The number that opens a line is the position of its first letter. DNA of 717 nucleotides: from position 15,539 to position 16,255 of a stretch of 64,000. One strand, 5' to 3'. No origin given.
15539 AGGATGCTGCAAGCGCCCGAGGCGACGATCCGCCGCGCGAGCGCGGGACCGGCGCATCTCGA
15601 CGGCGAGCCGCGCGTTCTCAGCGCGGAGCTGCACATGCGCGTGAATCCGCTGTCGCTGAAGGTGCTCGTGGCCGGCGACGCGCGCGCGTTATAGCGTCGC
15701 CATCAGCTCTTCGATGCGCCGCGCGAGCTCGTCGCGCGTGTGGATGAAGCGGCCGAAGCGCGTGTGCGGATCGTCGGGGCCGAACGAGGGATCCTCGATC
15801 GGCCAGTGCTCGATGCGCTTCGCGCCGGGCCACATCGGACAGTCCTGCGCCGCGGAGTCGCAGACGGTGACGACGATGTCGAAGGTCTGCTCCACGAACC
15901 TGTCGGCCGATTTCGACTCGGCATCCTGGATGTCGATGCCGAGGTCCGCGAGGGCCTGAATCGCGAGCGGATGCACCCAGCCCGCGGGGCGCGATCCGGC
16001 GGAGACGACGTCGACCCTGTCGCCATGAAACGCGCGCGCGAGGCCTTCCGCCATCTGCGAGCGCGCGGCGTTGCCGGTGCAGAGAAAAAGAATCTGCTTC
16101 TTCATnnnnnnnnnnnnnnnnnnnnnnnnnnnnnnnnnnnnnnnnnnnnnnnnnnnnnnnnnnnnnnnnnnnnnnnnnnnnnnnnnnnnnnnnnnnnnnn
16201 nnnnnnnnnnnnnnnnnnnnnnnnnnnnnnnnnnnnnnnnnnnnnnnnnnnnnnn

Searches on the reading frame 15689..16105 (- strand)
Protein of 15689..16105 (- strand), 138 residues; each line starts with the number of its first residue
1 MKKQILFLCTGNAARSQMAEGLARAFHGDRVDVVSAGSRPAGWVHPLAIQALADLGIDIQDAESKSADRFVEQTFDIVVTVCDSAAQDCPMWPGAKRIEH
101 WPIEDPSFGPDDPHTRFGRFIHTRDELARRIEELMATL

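Call 5: search_protein_families(library=pfam, proteins=[window:15689-16105:-], max_evalue=0.01)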
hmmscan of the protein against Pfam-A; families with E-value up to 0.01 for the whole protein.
window:15689-16105:- (138 aa): 1 family
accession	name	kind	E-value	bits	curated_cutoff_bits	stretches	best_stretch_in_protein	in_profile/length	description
PF01451.26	LMWPc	-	3e-18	66.9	23.2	1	5-135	1-144/144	Low molecular weight phosphotyrosine protein phosphatase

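Call 15: search_protein_families(library=ncbifam, proteins=[window:15689-16105:-], max_evalue=0.1)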
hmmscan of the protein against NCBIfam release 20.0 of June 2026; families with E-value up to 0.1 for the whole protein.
window:15689-16105:- (138 aa): 5 families
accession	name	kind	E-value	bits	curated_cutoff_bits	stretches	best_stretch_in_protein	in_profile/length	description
TIGR02691.1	arsC_pI258_fam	equivalog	4.7e-31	107.7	174.3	1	5-134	1-129/129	arsenate reductase (thioredoxin)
NF010053.0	PRK13530.1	subfamily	3.3e-30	105.1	215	1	2-135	3-129/133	arsenate reductase (thioredoxin)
TIGR02689.1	ars_reduc_gluta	equivalog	6.4e-23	81.3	157.6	1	3-134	1-125/126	arsenate reductase, glutathione/glutaredoxin type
NF007520.0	PRK10126.1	equivalog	0.0013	19.2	243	1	1-81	1-82/147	low molecular weight protein-tyrosine-phosphatase Wzb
NF008486.0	PRK11391.1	equivalog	0.066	13.7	247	1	4-39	8-42/148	phosphotyrosine-protein phosphatase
